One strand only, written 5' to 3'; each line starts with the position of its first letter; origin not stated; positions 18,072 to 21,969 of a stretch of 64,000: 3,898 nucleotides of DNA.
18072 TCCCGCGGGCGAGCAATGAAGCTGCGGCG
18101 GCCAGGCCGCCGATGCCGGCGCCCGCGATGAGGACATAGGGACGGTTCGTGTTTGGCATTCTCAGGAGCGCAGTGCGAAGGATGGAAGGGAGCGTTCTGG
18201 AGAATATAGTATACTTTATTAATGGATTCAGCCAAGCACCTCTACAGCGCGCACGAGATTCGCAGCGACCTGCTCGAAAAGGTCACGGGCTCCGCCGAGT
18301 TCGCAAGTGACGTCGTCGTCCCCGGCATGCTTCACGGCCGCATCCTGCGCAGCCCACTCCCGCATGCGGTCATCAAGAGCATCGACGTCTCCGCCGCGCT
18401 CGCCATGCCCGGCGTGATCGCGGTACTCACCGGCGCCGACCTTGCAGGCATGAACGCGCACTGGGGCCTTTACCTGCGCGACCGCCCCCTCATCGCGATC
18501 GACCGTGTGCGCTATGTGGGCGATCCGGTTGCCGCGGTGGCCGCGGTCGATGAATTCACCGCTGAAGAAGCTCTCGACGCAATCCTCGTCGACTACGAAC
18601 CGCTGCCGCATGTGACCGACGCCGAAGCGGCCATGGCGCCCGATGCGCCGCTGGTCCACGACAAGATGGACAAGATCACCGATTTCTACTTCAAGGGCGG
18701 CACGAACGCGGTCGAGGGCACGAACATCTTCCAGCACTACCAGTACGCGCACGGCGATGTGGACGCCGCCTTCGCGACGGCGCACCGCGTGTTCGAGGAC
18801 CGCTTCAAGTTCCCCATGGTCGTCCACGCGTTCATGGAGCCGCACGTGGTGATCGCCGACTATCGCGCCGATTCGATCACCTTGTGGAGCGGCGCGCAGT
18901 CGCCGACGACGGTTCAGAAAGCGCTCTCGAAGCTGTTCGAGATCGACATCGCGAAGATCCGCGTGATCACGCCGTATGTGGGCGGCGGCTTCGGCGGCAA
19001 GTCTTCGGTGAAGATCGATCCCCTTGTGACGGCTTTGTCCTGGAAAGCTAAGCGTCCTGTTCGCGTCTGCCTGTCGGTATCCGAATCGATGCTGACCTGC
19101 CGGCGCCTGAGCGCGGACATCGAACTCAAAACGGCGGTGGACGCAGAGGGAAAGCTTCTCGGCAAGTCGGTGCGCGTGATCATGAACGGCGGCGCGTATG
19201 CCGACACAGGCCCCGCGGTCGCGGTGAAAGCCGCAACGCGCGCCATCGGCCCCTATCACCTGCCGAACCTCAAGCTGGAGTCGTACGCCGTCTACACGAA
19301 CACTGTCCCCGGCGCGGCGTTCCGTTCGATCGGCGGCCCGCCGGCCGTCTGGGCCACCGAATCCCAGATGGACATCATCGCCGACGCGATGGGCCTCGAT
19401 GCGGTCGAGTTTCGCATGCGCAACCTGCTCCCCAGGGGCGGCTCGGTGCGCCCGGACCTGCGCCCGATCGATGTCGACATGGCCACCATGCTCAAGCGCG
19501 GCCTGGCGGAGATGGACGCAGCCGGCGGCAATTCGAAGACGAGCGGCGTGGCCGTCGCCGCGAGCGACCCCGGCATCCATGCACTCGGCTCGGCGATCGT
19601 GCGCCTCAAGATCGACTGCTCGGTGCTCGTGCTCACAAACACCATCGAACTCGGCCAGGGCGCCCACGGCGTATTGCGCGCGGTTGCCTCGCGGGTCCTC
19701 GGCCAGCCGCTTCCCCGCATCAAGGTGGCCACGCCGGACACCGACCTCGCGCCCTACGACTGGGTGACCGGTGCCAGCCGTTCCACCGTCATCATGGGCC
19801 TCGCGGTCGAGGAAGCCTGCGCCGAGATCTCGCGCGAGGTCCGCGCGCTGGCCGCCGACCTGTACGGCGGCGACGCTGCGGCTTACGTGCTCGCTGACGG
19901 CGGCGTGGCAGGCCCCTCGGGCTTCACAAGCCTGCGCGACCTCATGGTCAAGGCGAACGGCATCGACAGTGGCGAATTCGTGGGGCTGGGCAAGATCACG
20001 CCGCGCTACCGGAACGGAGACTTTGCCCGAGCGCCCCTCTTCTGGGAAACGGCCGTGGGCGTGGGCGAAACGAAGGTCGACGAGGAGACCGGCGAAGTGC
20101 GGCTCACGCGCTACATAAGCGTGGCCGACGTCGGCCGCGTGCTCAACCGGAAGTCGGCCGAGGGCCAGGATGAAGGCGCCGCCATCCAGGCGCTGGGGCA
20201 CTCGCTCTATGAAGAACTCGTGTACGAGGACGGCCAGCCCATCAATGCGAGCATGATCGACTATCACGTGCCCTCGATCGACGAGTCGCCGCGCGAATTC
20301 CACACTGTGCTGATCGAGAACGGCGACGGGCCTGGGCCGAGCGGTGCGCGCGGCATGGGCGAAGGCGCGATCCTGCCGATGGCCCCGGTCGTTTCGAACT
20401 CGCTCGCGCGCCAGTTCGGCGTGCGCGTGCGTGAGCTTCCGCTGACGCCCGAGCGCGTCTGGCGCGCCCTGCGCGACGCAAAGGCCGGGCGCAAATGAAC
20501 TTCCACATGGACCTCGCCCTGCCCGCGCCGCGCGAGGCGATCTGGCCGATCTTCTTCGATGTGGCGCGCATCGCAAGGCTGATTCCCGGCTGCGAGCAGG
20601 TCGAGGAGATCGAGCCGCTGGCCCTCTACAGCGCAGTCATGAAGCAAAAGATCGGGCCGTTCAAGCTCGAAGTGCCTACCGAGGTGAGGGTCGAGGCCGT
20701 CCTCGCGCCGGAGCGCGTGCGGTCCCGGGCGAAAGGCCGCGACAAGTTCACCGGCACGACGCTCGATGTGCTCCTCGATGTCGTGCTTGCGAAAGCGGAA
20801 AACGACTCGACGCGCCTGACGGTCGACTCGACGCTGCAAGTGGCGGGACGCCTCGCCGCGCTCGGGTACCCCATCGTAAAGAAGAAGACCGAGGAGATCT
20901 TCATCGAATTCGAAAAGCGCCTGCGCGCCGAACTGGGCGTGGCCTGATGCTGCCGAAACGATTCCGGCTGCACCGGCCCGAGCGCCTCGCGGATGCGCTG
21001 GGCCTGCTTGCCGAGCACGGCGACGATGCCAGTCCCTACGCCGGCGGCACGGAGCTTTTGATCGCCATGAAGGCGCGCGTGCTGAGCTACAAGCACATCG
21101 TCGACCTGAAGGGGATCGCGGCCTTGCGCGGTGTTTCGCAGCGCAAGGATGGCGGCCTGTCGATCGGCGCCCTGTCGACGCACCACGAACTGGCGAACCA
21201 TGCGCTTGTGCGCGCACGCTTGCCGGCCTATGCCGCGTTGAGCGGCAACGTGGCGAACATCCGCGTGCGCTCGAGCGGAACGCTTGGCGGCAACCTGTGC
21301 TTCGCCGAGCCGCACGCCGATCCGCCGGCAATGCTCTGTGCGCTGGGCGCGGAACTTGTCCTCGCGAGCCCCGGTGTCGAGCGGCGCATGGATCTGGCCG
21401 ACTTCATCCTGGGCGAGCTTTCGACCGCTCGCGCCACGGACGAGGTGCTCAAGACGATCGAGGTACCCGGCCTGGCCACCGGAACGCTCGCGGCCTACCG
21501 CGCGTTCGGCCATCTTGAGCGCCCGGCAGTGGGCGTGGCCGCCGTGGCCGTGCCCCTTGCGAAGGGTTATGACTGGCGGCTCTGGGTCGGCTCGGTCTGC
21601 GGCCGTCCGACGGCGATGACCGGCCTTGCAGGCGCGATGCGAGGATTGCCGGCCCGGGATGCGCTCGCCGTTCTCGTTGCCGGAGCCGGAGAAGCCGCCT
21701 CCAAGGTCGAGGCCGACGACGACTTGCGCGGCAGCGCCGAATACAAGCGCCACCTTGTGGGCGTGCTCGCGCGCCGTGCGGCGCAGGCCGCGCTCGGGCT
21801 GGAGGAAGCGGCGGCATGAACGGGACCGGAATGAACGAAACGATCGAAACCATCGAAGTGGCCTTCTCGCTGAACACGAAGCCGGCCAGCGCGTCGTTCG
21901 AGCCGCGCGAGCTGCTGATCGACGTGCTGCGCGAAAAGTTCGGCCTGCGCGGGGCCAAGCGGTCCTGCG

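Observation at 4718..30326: Split, composite pyridine-ring catabolic super-cluster: a nicotinate lower pathway fed by two Mo hydroxylases, a Rieske oxygenase and an MmgE/PrpD protein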

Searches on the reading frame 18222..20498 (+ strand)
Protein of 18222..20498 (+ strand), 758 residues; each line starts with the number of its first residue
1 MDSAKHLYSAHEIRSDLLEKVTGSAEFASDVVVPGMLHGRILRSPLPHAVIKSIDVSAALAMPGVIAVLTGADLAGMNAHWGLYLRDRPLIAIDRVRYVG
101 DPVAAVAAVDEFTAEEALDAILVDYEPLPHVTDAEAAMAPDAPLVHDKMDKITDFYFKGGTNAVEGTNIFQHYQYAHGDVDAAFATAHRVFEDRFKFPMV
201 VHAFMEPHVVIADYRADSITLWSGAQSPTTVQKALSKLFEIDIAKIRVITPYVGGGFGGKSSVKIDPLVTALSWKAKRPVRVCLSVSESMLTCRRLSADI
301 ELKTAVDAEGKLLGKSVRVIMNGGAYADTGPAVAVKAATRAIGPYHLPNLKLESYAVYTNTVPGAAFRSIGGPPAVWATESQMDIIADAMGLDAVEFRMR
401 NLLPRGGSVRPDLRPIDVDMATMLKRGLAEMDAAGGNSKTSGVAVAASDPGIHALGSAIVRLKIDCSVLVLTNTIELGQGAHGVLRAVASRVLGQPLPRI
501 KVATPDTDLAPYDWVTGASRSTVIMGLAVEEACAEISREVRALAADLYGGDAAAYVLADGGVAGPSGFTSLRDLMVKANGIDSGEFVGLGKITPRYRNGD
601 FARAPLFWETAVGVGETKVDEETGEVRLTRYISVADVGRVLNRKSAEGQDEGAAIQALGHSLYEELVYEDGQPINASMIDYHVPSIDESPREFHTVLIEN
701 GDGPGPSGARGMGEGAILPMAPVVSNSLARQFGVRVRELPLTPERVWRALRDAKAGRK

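Call 4: search_protein_families(library=pfam, proteins=[window:18222-20498:+])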
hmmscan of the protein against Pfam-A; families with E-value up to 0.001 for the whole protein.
window:18222-20498:+ (758 aa): 3 families
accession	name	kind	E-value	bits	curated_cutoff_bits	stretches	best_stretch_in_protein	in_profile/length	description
PF02738.23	MoCoBD_1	-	4.1e-72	242.7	27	1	167-402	7-244/244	Molybdopterin cofactor-binding domain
PF20256.3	MoCoBD_2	-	5.8e-53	180.7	27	1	439-690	23-283/283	Molybdopterin cofactor-binding domain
PF01315.27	Ald_Xan_dh_C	-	6.6e-30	104.1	31.3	1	22-129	1-110/110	Aldehyde oxidase and xanthine dehydrogenase, a/b hammerhead domain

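Call 6: search_protein_families(library=ncbifam, proteins=[window:18222-20498:+], max_evalue=0.00001)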
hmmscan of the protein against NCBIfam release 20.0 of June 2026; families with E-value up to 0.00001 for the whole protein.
window:18222-20498:+ (758 aa): 13 families
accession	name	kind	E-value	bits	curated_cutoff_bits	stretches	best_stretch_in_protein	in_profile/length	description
TIGR03194.1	4hydrxCoA_A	equivalog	8e-140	467.6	994.55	1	16-750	5-746/746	4-hydroxybenzoyl-CoA reductase subunit alpha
NF043082.1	XdhA_XDHase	equivalog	8.9e-126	420.9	780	1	12-753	5-755/758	xanthine dehydrogenase subunit XdhA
NF007426.0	PRK09970.1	equivalog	2.9e-121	405.9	916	1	13-752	11-757/761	xanthine dehydrogenase molybdenum-binding subunit XdhA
TIGR03196.1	pucD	equivalog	3.4e-114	382.9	783.65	2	14-422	9-392/763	xanthine dehydrogenase subunit D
NF041018.1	glyceraldDH_alpha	equivalog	4.9e-112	375.7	790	1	19-747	14-741/741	glyceraldehyde dehydrogenase subunit alpha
TIGR03311.1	Se_dep_XDH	equivalog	1.1e-105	354.6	830.45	2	13-542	167-680/848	selenium-dependent xanthine dehydrogenase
NF045668.1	pterin_aldehy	equivalog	3.2e-88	296.8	1100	2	5-538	172-716/905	molybdopterin-dependent aldehyde oxidoreductase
NF040766.1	CODH_aero_grp5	exception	4.1e-84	283.2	950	2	20-563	17-576/785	aerobic carbon-monoxide dehydrogenase large subunit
TIGR02416.1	CO_dehy_Mo_lg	equivalog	2.3e-80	270.7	991.15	2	21-403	6-395/770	aerobic carbon-monoxide dehydrogenase large subunit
TIGR02965.1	xanthine_xdhB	equivalog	2.1e-78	264.3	849.5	2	19-403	12-376/758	xanthine dehydrogenase molybdopterin binding subunit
TIGR03313.1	Se_sel_red_Mo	hypoth_equivalog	9.5e-74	248.6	1101.9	2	173-750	357-949/951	molybdopterin-dependent oxidoreductase Mo/Fe-S-binding subunit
NF041671.1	peri_hyde_PaoC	equivalog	8.7e-69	232.7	1180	1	14-750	24-731/735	aldehyde oxidoreductase molybdenum-binding subunit PaoC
TIGR02969.1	mam_aldehyde_ox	subfamily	1.3e-40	138.8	1912.3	2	21-402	589-947/1330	aldehyde oxidase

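Call 15: search_dna_similar(query=window:18222-20498:+, collection=plasmids, mode=protein, max_rows=25)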
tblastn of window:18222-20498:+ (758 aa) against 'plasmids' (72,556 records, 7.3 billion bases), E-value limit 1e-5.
Records with a match: 1226; places in all: 2194; records where one place covers at least 80% of the query: 964.
Best place of each record, by identity: 60-80% 1; <60% 1225.
By first word of the organism name: Rhizobium 159; Sinorhizobium 155; Pantoea 93; Pseudosulfitobacter 90; Agrobacterium 41; Azospirillum 36; Sulfitobacter 33; Leisingera 33; Streptomyces 28; Ensifer 21; and 147 more.
By predicted mobility (MOB-suite, as given by PLSDB): non-mobilizable 794; conjugative 294; mobilizable 138.
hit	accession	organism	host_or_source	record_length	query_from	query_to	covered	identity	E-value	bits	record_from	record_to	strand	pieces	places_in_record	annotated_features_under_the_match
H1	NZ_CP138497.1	Variovorax boronicumulans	Legume root,PacBio whole genome assembly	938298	1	748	99%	60.4%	0e+0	854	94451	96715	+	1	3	xanthine dehydrogenase family protein molybdopterin-binding subunit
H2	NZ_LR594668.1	Variovorax sp. SRS16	linuron-contaminated soil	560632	1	754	99%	59.5%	0e+0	867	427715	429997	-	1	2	xanthine dehydrogenase family protein molybdopterin-binding subunit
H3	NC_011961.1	Thermomicrobium roseum DSM 5159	-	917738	16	756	98%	38.0%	4e-129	431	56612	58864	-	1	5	xanthine dehydrogenase family protein molybdopterin-binding subunit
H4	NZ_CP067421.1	Skermanella sp. TT6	Homo sapiens,single cell,skin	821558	16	750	97%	37.8%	2e-116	394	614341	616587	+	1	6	xanthine dehydrogenase family protein molybdopterin-binding subunit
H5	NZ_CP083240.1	Ancylobacter polymorphus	activated sludge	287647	14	754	98%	37.2%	4e-128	428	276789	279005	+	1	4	xanthine dehydrogenase family protein molybdopterin-binding subunit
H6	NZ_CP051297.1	Alicycliphilus denitrificans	whole organism,pond sediment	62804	14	755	98%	36.7%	5e-132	440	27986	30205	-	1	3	xanthine dehydrogenase family protein molybdopterin-binding subunit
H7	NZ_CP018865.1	Arthrobacter crystallopoietes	single cell,soil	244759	15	750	97%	36.8%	3e-121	409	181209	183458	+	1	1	xanthine dehydrogenase family protein molybdopterin-binding subunit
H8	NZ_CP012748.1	Paraburkholderia caribensis MBA4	soil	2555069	14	753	98%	36.4%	2e-120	406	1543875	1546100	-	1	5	none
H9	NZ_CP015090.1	Salipiger abyssi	single cell,marine seawater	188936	14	753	98%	36.0%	7e-117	395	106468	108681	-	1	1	xanthine dehydrogenase family protein molybdopterin-binding subunit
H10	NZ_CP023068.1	Sinorhizobium sojae CCBAU 05684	G.max,nodule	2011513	14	752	97%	34.4%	3e-78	283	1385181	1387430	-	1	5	record has no annotation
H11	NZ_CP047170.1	Ponticoccus alexandrii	surface sea water,shallow sea, symbosis ...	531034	14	755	98%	34.1%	2e-95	333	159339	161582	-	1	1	molybdopterin cofactor-binding domain-containing protein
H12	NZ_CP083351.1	Ensifer adhaerens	cell culture,The sample was isolated ...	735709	14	752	97%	34.2%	2e-100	348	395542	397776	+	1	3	xanthine dehydrogenase family protein molybdopterin-binding subunit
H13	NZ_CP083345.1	Ensifer adhaerens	cell culture,soil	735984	14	752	97%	34.2%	2e-100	348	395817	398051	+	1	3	xanthine dehydrogenase family protein molybdopterin-binding subunit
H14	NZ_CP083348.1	Ensifer adhaerens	cell culture,soil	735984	14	752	97%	34.2%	2e-100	348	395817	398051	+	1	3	xanthine dehydrogenase family protein molybdopterin-binding subunit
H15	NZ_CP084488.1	Ensifer adhaerens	cellculture,soil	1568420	14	755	98%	33.9%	9e-98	340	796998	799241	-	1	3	none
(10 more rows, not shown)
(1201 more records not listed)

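Call 16: get_annotated_region(hit=H1, flank=15000)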
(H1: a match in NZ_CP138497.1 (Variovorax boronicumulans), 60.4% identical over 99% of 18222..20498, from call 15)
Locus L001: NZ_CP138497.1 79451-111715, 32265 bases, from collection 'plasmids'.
description: Variovorax boronicumulans strain EBFNA2 plasmid unnamed, complete sequence
organism: Variovorax boronicumulans (NCBI taxid 436515)
taxonomy: Bacteria; Pseudomonadota; Betaproteobacteria; Burkholderiales; Comamonadaceae; Variovorax; Variovorax boronicumulans
host: -; source: Legume root,PacBio whole genome assembly; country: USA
typing (MOB-suite, as given by PLSDB): non-mobilizable; mating-pair formation MPF_T
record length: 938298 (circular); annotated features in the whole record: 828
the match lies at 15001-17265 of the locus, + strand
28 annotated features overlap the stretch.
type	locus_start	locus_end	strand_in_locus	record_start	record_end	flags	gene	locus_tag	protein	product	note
CDS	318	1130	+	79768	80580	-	-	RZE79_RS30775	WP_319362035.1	alpha/beta hydrolase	-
CDS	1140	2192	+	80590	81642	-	-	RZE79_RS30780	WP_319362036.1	2,5-dihydroxypyridine 5,6-dioxygenase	-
CDS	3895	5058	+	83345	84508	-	-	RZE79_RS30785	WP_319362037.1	thiolase domain-containing protein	-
CDS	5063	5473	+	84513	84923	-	-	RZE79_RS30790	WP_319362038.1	OB-fold domain-containing protein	-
CDS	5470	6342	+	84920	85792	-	-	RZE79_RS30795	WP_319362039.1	MaoC/PaaZ C-terminal domain-containing protein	-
CDS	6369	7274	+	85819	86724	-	-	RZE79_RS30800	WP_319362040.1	SDR family NAD(P)-dependent oxidoreductase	-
CDS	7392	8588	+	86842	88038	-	-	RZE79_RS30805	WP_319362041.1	acyl-CoA dehydrogenase family protein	-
CDS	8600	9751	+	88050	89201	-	-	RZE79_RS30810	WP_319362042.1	acyl-CoA dehydrogenase family protein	-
CDS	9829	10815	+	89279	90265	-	-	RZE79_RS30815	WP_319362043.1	tripartite tricarboxylate transporter substrate binding protein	-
CDS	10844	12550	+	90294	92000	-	-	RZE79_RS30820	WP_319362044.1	long-chain-fatty-acid--CoA ligase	-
CDS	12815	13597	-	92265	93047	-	-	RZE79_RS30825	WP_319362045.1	IclR family transcriptional regulator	GO:0006355 - regulation of DNA-templated transcription [Evidence IEA]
CDS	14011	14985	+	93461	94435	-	-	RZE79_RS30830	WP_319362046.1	tripartite tricarboxylate transporter substrate binding protein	-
CDS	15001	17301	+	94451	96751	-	-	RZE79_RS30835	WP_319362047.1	xanthine dehydrogenase family protein molybdopterin-binding subunit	-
CDS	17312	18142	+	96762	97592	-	-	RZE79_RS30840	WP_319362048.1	SRPBCC domain-containing protein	-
CDS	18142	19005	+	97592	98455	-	-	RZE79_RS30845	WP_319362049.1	FAD binding domain-containing protein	-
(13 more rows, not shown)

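Call 17: get_annotated_region(hit=H2, flank=15000)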
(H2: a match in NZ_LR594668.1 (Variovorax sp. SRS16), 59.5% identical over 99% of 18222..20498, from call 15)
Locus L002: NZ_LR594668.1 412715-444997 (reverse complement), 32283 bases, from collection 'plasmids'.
description: Variovorax sp. SRS16 plasmid 3
organism: Variovorax sp. SRS16 (NCBI taxid 282217)
taxonomy: Bacteria; Pseudomonadota; Betaproteobacteria; Burkholderiales; Comamonadaceae; Variovorax; Variovorax sp. SRS16
host: -; source: linuron-contaminated soil; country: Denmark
typing (MOB-suite, as given by PLSDB): non-mobilizable
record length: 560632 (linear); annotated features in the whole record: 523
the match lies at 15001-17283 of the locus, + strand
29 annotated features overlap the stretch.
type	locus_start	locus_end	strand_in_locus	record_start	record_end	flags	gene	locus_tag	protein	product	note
CDS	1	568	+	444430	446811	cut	-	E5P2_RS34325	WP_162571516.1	xanthine dehydrogenase family protein molybdopterin-binding subunit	-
CDS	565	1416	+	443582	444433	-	-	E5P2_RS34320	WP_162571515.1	FAD binding domain-containing protein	-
CDS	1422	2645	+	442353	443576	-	-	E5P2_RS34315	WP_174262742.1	2Fe-2S iron-sulfur cluster-binding protein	-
CDS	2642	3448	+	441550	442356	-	-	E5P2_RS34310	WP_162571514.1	alpha/beta hydrolase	-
CDS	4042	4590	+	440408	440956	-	-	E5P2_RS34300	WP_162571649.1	MarR family winged helix-turn-helix transcriptional regulator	GO:0006355 - regulation of DNA-templated transcription [Evidence IEA]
CDS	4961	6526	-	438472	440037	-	-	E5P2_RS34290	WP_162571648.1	IS66 family transposase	-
CDS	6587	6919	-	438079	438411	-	tnpB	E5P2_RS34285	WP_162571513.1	IS66 family insertion sequence element accessory protein TnpB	-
CDS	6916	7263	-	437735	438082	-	-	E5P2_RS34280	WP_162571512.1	transposase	GO:0006313 - DNA transposition [Evidence IEA]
CDS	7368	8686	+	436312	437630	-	-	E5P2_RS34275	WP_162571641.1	IS3 family transposase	-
CDS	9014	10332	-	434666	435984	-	-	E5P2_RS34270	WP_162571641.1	IS3 family transposase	-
CDS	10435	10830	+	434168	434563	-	-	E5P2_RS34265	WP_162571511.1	transposase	GO:0006313 - DNA transposition [Evidence IEA]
CDS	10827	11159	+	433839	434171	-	tnpB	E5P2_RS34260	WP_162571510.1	IS66 family insertion sequence element accessory protein TnpB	-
CDS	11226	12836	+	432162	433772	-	-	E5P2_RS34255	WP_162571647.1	IS66 family transposase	-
CDS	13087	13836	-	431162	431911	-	-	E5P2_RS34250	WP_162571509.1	IclR family transcriptional regulator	GO:0006355 - regulation of DNA-templated transcription [Evidence IEA]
CDS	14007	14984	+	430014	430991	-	-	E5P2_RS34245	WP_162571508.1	tripartite tricarboxylate transporter substrate binding protein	-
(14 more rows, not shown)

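Call 19: find_related_loci(query=window:18222-20498:+, collection=genome_contigs, flank=10000)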
Query window:18222-20498:+ (758 aa) in genome_contigs; peptide patterns used: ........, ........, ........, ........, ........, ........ (x = any residue, [..] = any of these).
107 stretches matched a pattern; 52 encode a relative of the query (tblastn E <= 1e-3); 52 distinct loci.
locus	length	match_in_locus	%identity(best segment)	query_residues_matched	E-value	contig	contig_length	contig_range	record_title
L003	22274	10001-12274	87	1-754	0e+0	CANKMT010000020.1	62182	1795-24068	MAG: Betaproteobacteria bacterium isolate TH-Jun18-184 genome assembly, contig: TH-Jun18-C794, whole genome shotgun sequ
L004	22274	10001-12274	87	1-754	0e+0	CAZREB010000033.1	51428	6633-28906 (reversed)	MAG TPA_asm: uncultured Bordetella sp. isolate binchicken_co199_16 genome assembly, contig: NODE_722_length_51428_cov_11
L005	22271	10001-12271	83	1-757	0e+0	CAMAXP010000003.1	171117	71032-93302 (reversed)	MAG: Bordetella parapertussis isolate MH-08apr19-17 genome assembly, contig: MH-08apr19-C87, whole genome shotgun sequen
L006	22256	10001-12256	73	1-751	0e+0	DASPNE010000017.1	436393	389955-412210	MAG TPA_asm: Usitatibacter sp. isolate SMAG_U12113 k141_392910, whole genome shotgun sequence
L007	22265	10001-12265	75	1-755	0e+0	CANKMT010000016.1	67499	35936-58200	MAG: Betaproteobacteria bacterium isolate TH-Jun18-184 genome assembly, contig: TH-Jun18-C663, whole genome shotgun sequ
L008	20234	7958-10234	69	1-756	0e+0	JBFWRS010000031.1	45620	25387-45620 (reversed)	MAG: Burkholderiales bacterium isolate CA_2019_TPBF_211 NODE_5022_length_45620_cov_12.005935_TPBF, whole genome shotgun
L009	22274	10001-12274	68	1-755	0e+0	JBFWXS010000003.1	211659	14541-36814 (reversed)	MAG: Burkholderiaceae bacterium isolate CA_2019_TPBS_146 NODE_567_length_211659_cov_15.230807_TPBS, whole genome shotgun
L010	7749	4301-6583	68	1-758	0e+0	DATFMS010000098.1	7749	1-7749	MAG TPA_asm: Burkholderiales bacterium isolate SMAG_U9231 k141_145670, whole genome shotgun sequence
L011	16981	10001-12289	66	5-758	0e+0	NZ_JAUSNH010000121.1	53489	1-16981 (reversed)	MAG: Lacisediminimonas sp. isolate E19_metabat.bin.26_sub E19_k141_44620, whole genome shotgun sequence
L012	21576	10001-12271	65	4-754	0e+0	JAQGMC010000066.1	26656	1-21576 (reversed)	MAG: Paucimonas sp. isolate RYN_551 scaffold_579443, whole genome shotgun sequence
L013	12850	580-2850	65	1-755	0e+0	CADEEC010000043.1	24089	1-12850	MAG: uncultured Rhizobiales bacterium isolate Rhizobiales sp. RBC088 genome assembly, contig: MAG088_43, whole genome sh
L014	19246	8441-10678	63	13-754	0e+0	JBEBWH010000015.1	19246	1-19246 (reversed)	MAG: Bradyrhizobium sp. isolate T2.bin.282 NODE_9704_length_19246_cov_7.102704, whole genome shotgun sequence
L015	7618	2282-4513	65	13-754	0e+0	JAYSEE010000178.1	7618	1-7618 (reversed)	MAG: Ferrovibrio sp. isolate ZZ2_ZZA248_bin.4 NODE_6364_length_7618_cov_5.915906, whole genome shotgun sequence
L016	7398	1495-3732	64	14-754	0e+0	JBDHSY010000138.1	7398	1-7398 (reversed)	MAG: Xanthobacteraceae bacterium isolate AS-MESO-OLR.376 NODE_36905_length_7398_cov_4.513045, whole genome shotgun seque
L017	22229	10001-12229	65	13-754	0e+0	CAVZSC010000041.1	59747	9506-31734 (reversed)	MAG: uncultured Alphaproteobacteria bacterium isolate MFD00962.bin.2.1 genome assembly, contig: contig_70648, whole geno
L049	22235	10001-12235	61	14-754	0e+0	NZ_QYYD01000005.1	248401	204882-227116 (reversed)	Rhodopseudomonas palustris strain 2.1.18 NODE_5_length_248401_cov_35.2097, whole genome shotgun sequence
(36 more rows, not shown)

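Call 87: search_protein_families(library=pfam, proteins=[L049:1181-3616:+, L049:3613-4212:+, L049:4579-5778:+, L049:5775-7040:+, L049:7056-8015:+, L049:8335-9975:+, L049:14026-14979:+, L049:14976-15995:+, L049:16124-17092:-, L049:18087-19076:+], max_evalue=0.00001)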
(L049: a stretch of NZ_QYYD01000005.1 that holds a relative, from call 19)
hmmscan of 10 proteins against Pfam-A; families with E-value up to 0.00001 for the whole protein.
L049:1181-3616:+ (811 aa): 2 families
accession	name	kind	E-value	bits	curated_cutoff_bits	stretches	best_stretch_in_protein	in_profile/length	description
PF04055.27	Radical_SAM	-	1.9e-33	116.4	29.5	2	474-647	1-161/166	Radical SAM superfamily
PF19288.4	CofH_C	-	6.4e-13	49.1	27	1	661-781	3-120/125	CofH/MqnC C-terminal region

L049:3613-4212:+ (199 aa): 2 families
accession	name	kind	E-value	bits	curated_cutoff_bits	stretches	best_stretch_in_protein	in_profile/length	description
PF01983.22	CofC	-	2.6e-18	66.5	22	1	3-190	2-179/217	Guanylyl transferase CofC like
PF12804.13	NTP_transf_3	-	5.1e-09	37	27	1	33-150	25-142/160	MobA-like NTP transferase domain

L049:4579-5778:+ (399 aa): 2 families
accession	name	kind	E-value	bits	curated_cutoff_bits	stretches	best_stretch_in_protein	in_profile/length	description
PF00557.29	Peptidase_M24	-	5.3e-42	144.4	23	1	183-383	2-208/208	Metallopeptidase family M24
PF01321.24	Creatinase_N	-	9.4e-09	36.3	22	1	9-175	2-128/128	Creatinase/Prolidase N-terminal domain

L049:5775-7040:+ (421 aa): 1 family
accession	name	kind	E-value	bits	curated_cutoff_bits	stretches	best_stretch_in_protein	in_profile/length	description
PF00291.31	PALP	-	2.4e-68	231.1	35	1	76-381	1-294/295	Pyridoxal-phosphate dependent enzyme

L049:7056-8015:+ (319 aa): 1 family
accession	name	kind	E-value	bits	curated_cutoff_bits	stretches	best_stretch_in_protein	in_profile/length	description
PF03401.19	TctC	-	6.3e-61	206.7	27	1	48-316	2-273/274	Tripartite tricarboxylate transporter family receptor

L049:8335-9975:+ (546 aa): 1 family
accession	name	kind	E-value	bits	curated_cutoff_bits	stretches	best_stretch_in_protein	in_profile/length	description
PF01970.21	TctA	-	1.3e-154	515.4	28.9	1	64-482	1-422/423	Tripartite tricarboxylate transporter TctA family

L049:14026-14979:+ (317 aa): 1 family
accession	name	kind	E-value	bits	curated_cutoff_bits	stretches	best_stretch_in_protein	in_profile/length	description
PF00296.26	Bac_luciferase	-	2.6e-53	181.9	27.9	1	19-297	27-313/314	Luciferase-like monooxygenase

L049:14976-15995:+ (339 aa): 1 family
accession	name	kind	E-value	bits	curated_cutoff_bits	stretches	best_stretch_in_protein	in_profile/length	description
PF00296.26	Bac_luciferase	-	2.2e-57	195.3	27.9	1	5-307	1-313/314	Luciferase-like monooxygenase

L049:16124-17092:- (322 aa): 0 families

L049:18087-19076:+ (329 aa): 1 family
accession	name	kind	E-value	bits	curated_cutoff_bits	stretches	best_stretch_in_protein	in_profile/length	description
PF01933.23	CofD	-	2.5e-44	152.1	30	1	10-273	1-252/290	2-phospho-L-lactate transferase CofD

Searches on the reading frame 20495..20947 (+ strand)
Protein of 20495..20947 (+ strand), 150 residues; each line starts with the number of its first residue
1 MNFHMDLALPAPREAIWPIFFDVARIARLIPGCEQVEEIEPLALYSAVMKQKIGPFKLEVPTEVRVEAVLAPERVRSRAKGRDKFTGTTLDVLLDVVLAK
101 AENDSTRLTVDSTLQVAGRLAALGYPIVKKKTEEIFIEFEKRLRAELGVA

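Call 4: search_protein_families(library=pfam, proteins=[window:20495-20947:+])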
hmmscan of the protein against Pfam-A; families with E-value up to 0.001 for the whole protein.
window:20495-20947:+ (150 aa): 1 family
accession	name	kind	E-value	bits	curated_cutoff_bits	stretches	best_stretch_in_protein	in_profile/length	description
PF06240.19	COXG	-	6.7e-14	52.2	22.2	1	10-147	6-139/140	Carbon monoxide dehydrogenase subunit G (CoxG)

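Call 80: search_protein_families(library=ncbifam, proteins=[window:20495-20947:+], max_evalue=0.001)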
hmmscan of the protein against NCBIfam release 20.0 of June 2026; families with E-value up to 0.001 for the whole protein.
window:20495-20947:+ (150 aa): 0 families

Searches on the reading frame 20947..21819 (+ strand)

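Call 4: search_protein_families(library=pfam, proteins=[window:20947-21819:+])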
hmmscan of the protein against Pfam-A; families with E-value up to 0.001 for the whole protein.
window:20947-21819:+ (290 aa): 2 families
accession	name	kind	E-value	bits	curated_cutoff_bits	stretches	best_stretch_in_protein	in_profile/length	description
PF00941.27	FAD_binding_5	-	3e-44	151.3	27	1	5-174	2-168/170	FAD binding domain in molybdopterin dehydrogenase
PF03450.22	CO_deh_flav_C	-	2.4e-06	28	25.5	1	205-281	27-101/102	CO dehydrogenase flavoprotein C-terminal domain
